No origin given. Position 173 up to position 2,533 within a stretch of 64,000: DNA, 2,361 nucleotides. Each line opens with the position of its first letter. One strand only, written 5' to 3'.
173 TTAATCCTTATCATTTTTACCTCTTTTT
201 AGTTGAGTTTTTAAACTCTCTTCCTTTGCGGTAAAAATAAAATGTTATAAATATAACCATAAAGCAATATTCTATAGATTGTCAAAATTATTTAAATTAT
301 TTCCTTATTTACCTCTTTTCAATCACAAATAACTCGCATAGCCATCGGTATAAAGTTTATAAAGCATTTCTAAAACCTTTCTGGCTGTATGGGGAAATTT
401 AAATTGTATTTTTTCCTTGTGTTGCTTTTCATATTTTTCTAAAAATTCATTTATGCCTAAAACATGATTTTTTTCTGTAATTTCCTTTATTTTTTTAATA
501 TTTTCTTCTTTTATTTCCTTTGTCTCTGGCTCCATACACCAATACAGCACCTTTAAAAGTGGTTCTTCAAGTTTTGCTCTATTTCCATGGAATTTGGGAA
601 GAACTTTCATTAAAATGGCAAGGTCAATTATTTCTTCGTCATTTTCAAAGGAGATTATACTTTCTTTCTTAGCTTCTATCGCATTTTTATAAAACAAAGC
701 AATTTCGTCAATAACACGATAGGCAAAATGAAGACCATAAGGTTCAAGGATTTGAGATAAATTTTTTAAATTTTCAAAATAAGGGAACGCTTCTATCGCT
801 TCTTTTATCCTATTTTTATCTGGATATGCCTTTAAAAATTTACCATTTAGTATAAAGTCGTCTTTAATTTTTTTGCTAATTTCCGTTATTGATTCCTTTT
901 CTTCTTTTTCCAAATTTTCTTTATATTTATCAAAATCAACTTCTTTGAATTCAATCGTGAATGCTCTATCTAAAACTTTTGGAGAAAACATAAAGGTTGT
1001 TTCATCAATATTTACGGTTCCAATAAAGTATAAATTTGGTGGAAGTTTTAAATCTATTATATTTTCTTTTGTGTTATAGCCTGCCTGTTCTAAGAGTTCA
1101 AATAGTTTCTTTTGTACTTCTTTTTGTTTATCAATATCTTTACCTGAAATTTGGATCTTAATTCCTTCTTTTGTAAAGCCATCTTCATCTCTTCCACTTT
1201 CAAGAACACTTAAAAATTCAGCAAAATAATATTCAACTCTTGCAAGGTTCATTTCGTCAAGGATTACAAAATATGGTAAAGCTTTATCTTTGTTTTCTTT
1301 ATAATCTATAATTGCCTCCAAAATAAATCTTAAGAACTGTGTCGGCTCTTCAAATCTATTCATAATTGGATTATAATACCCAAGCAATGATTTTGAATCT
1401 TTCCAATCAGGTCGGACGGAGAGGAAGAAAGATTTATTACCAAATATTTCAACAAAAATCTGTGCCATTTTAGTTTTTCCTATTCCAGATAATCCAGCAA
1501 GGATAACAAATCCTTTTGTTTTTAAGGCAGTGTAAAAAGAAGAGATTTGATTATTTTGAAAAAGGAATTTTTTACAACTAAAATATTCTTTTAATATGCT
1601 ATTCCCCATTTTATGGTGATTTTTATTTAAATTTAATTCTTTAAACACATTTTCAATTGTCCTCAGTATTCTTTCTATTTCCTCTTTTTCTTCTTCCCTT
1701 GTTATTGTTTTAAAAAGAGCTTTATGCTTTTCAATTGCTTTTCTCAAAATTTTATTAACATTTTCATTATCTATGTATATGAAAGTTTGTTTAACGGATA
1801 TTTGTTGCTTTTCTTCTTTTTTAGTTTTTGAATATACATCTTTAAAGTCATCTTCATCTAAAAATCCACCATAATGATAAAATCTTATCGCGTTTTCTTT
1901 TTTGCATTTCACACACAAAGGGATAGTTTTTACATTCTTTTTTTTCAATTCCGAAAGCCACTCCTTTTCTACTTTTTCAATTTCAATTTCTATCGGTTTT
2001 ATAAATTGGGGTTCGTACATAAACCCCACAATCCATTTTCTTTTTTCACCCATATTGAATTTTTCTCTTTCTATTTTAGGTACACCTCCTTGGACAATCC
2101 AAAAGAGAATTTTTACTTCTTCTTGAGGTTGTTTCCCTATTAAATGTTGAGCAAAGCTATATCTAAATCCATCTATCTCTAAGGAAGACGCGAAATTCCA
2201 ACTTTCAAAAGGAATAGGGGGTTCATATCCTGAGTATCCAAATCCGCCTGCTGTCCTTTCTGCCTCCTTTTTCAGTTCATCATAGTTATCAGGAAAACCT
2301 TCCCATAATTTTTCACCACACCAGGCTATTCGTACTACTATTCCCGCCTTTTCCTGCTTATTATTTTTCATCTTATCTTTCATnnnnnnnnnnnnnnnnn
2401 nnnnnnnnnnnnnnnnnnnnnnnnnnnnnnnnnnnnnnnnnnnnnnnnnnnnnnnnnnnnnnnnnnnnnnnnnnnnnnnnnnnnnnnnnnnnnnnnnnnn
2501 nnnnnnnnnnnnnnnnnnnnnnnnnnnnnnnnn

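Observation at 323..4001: McrBC-like type IV restriction pair with inverted gene order and a long unassigned N-terminal domain on the GTPase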

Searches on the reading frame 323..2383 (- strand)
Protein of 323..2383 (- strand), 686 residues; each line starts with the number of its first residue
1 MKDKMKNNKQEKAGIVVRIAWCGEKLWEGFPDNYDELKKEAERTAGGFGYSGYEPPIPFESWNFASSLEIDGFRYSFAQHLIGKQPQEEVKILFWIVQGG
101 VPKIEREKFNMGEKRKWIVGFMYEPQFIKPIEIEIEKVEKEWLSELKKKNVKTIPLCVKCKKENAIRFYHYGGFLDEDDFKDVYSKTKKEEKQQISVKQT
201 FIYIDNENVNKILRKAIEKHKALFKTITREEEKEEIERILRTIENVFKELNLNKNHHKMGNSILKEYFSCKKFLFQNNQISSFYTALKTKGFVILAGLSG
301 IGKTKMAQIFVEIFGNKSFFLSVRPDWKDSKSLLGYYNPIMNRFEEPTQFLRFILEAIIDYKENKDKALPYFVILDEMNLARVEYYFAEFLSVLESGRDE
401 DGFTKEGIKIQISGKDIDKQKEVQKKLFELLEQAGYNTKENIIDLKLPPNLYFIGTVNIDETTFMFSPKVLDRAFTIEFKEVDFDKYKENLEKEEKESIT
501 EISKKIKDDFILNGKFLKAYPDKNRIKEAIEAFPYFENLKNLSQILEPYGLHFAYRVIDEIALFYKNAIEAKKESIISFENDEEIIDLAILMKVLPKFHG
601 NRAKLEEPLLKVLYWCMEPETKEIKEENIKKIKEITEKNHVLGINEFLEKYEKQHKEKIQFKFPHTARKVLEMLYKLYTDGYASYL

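Call 3: search_protein_families(library=pfam, proteins=[window:323-2383:-], max_evalue=1)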
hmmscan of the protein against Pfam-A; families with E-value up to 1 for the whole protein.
window:323-2383:- (686 aa): 4 families
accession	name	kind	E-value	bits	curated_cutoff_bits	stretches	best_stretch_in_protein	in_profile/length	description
PF13401.12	AAA_22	-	0.00084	20.1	27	1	289-381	4-96/130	AAA domain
PF07728.20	AAA_5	-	0.00088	19.7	22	1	293-397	2-93/139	AAA domain (dynein-related subfamily)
PF20720.3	nSTAND3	-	0.0012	19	27.2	1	276-312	3-39/155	Novel STAND NTPase 3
PF25826.1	DUF7952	-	0.49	11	33.4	1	148-237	17-109/131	Domain of unknown function (DUF7952)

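Call 4: search_protein_families(library=padloc, proteins=[window:323-2383:-], max_evalue=1)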
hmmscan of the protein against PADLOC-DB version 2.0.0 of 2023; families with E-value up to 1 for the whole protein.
window:323-2383:- (686 aa): 1 family
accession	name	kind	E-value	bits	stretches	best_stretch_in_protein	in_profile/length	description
PDLC04547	PDC-M26A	-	2.2e-55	186.5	2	178-397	213-432/724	-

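Call 5: search_protein_families(library=ncbifam, proteins=[window:323-2383:-], max_evalue=1)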
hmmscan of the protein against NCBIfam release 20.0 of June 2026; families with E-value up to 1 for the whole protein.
window:323-2383:- (686 aa): 4 families
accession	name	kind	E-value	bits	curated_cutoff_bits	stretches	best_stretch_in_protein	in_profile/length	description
TIGR03499.1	FlhF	equivalog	0.07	13.1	174.15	1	190-316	98-228/286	flagellar biosynthesis GTPase FlhF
NF007025.1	PRK09491.1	equivalog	0.072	13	173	1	141-192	86-137/145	ribosomal protein S18-alanine N-acetyltransferase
TIGR01991.1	HscA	equivalog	0.16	10.4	708.55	1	189-249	475-534/600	Fe-S protein assembly chaperone HscA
NF005688.0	PRK07488.1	equivalog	0.32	9.8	532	1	126-249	257-376/474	indoleacetamide hydrolase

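Call 12: find_homologous_proteins(query=window:323-2383:-, max_evalue=0.001)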
Query window:323-2383:- (686 aa): 4868 proteins with E <= 0.001 among 8000 candidates; the best 120 are listed.
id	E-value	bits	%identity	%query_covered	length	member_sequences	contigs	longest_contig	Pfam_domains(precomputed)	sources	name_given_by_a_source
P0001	0.0e+0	1519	100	99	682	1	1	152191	-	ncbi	ncbi:MAG: hypothetical protein ABDH37_01140 [Candidatus Hydrothermales bacterium]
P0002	6.6e-223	760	54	59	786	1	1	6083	-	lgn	-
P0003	7.8e-157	542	66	40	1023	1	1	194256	-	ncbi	-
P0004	2.6e-154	533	61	54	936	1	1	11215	PF28527.1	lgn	-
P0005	5.3e-152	526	60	62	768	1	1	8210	PF28527.1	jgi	-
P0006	6.8e-152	526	66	54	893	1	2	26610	-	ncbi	ncbi:MAG: hypothetical protein ABIN20_05010 [candidate division WOR-3 bacterium]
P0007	4.4e-151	523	66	54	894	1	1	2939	-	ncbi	ncbi:MAG: hypothetical protein ABIM85_06785 [candidate division WOR-3 bacterium]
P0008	2.9e-144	500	64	54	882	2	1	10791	-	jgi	-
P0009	7.6e-132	459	85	33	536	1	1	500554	-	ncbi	ncbi:MAG: hypothetical protein ABDH49_02405 [Candidatus Hydrothermales bacterium]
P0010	7.3e-124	433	57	54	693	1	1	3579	-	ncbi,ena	-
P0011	1.4e-120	422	54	54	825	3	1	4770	-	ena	-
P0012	2.5e-119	418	48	71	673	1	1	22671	PF20720.4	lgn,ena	-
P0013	4.1e-119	417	53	62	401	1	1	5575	-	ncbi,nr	ncbi:MAG TPA: hypothetical protein ENG50_01510 [Candidatus Altiarchaeales archaeon]|nr:hypothetical 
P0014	2.1e-118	415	52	62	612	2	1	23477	-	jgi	-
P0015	4.1e-114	401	50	54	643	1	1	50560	-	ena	-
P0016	4.4e-113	397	38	99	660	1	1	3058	PF13401.13,PF07728.21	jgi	-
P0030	1.4e-108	382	50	62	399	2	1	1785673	PF13401.13,PF07728.21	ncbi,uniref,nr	ncbi:hypothetical protein A3L08_00480 [Thermococcus pacificus]|uniref:AAA+ ATPase domain-containing 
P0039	2.4e-107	378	49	66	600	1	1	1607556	PF13401.13,PF07728.21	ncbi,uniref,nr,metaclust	ncbi:hypothetical protein JH146_1570 [Methanocaldococcus bathoardescens]|uniref:AAA+ ATPase domain-c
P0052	9.3e-106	373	48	62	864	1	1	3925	PF13401.13,PF07728.21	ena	-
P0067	9.3e-105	370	52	53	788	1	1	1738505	-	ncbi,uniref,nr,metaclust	ncbi:788aa long hypothetical protein [Pyrococcus horikoshii OT3]|uniref:AAA+ ATPase domain-containin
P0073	1.9e-104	369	49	53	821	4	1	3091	-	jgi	jgi:5-methylcytosine-specific restriction endonuclease McrBC GTP-binding regulatory subunit McrB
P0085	6.8e-104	367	48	62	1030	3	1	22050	PF07728.21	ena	-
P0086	8.3e-104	367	50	54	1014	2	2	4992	-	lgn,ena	-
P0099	3.5e-103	365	48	53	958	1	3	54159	-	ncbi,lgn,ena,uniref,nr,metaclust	ncbi:McrB family protein [Thermococcus barophilus]|uniref:AAA+ ATPase domain-containing protein n=1 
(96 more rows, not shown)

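Call 17: search_solved_structures(query=window:323-2383:-, max_evalue=0.01, show_alignments=3)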
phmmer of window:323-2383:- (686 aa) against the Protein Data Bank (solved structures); distinct sequences matched with E-value up to 0.01: 0.

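Call 28: find_encoding_contigs(protein=P0002, flank=6000, max_places=3)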
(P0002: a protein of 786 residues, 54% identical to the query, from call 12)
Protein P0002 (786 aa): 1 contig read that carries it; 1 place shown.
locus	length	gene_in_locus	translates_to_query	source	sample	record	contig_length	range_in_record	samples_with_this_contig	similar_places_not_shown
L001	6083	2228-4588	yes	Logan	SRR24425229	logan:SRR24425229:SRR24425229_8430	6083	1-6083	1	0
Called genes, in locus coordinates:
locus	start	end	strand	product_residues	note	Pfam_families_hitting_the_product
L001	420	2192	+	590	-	PF09823:DUF2357, PF04411:PDDEXK_7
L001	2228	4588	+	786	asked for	-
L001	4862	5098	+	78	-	-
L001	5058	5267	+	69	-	-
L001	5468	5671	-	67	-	-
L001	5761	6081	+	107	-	?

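Call 30: find_encoding_contigs(protein=P0030, flank=6000, max_places=2)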
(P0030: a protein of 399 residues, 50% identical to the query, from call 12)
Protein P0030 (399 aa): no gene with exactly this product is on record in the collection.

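Call 31: find_encoding_contigs(protein=P0006, flank=6000, max_places=2)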
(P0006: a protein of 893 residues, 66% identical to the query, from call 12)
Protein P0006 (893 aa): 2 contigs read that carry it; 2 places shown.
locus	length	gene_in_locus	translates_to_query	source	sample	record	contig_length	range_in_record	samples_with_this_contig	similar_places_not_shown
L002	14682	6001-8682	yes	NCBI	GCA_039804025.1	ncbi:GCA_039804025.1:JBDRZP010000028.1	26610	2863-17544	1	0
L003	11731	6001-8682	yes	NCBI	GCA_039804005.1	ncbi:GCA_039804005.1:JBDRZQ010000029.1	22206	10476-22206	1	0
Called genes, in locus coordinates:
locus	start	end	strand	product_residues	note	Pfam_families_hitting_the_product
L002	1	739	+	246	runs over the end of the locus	PF00950:ABC-3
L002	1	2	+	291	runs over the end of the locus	PF01297:ZnuA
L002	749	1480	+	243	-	PF02146:SIR2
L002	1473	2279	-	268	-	PF13145:Rotamase_2 (weak)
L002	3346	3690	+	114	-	PF04430:DUF498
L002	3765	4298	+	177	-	PF13366:PDDEXK_3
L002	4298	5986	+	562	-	PF09823:DUF2357, PF04411:PDDEXK_7 (weak)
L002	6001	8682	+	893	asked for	-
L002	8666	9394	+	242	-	-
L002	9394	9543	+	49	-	PF05368:NmrA (weak), PF01370:Epimerase (weak), PF16363:GDP_Man_Dehyd (weak), PF07993:NAD_binding_4 (weak)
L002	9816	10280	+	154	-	PF08338:DUF1731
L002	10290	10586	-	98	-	-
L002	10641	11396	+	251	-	PF01881:Cas_Cas6_C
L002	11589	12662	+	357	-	-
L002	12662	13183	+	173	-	-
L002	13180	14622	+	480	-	PF01905:DevR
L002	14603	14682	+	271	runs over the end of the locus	PF09704:Cas_Cas5d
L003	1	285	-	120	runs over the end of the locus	PF08378:NERD (weak), PF02021:UPF0102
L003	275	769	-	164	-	PF00149:Metallophos, PF12850:Metallophos_2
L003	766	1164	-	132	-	PF13279:4HBT_2, PF03061:4HBT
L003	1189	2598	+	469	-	-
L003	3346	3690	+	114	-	PF04430:DUF498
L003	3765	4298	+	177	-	PF13366:PDDEXK_3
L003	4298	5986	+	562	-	PF09823:DUF2357, PF04411:PDDEXK_7 (weak)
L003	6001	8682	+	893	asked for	-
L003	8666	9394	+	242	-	-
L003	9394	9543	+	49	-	PF05368:NmrA (weak), PF01370:Epimerase (weak), PF16363:GDP_Man_Dehyd (weak), PF07993:NAD_binding_4 (weak)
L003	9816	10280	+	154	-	PF08338:DUF1731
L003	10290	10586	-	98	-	-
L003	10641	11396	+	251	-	PF01881:Cas_Cas6_C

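Call 32: find_encoding_contigs(protein=P0039, flank=5000, max_places=1)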
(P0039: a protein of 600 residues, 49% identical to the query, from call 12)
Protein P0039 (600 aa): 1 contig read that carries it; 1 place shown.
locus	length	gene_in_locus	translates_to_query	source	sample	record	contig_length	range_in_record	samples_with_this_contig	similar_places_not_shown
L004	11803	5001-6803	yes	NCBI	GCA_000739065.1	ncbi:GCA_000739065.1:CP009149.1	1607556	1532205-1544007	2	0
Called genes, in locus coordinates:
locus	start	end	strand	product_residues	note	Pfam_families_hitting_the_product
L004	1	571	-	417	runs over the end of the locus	PF08543:Phos_pyr_kin, PF10120:ThiN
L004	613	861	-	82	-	PF27273:MJ0235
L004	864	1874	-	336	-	PF02885:Glycos_trans_3N, PF00591:Glycos_transf_3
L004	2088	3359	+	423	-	PF03952:Enolase_N, PF00113:Enolase_C, PF13378:MR_MLE_C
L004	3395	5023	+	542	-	PF09823:DUF2357, PF04411:PDDEXK_7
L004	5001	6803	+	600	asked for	PF13401:AAA_22 (faint), PF07728:AAA_5 (weak)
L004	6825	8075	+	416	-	PF01523:PmbA_TldD_1st, PF19290:PmbA_TldD_2nd, PF19289:PmbA_TldD_3rd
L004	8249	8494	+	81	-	-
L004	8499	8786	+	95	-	PF01022:HTH_5, PF01047:MarR (weak), PF12802:MarR_2 (weak), PF12840:HTH_20, PF13412:HTH_24 (weak), PF25212:HVO_A0114 (weak), PF08279:HTH_11 (weak), PF01978:TrmB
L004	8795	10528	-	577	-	PF28494:GlyRS_ins_1 (faint), PF00587:tRNA-synt_2b, PF03129:HGTP_anticodon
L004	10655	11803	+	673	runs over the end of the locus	-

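Call 33: find_encoding_contigs(protein=P0067, flank=5000, max_places=1)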
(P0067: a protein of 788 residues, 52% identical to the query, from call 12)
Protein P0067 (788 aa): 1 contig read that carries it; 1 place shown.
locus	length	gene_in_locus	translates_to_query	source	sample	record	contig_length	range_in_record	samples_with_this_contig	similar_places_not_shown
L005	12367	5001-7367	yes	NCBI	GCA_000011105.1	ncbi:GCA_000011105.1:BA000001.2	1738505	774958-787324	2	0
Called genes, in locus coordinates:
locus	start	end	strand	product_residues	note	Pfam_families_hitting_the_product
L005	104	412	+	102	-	-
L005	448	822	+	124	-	-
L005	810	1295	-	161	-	-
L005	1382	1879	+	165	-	PF01944:SpoIIM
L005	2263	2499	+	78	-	-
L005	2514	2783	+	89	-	-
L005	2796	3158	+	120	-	-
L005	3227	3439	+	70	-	-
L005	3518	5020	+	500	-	PF09823:DUF2357, PF04411:PDDEXK_7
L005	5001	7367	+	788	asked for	-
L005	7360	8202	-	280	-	PF23023:Anti-Pycsar_Apyc1 (weak), PF00753:Lactamase_B, PF12706:Lactamase_B_2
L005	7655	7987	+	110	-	-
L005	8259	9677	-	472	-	PF14691:Fer4_20, PF01946:Thi4 (weak), PF00070:Pyr_redox (weak), PF03486:HI0933_like (weak), PF07992:Pyr_redox_2, PF13450:NAD_binding_8, PF13738:Pyr_redox_3, PF00070:Pyr_redox, +7 more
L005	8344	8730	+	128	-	-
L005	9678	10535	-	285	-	PF10418:DHODB_Fe-S_bind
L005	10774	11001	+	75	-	PF01455:HupF_HypC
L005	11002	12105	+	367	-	PF01924:HypD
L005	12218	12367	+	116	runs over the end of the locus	PF02579:Nitro_FeMo-Co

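Call 34: find_encoding_contigs(protein=P0016, flank=5000, max_places=1)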
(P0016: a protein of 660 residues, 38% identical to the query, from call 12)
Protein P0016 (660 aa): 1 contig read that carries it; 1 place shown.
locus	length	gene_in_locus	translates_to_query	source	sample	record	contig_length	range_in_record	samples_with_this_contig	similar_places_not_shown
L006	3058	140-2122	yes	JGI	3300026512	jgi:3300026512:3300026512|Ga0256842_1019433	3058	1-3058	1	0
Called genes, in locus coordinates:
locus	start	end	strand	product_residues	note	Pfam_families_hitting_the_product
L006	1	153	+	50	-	?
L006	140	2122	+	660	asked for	PF07728:AAA_5 (weak), PF13401:AAA_22 (faint)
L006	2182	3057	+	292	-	?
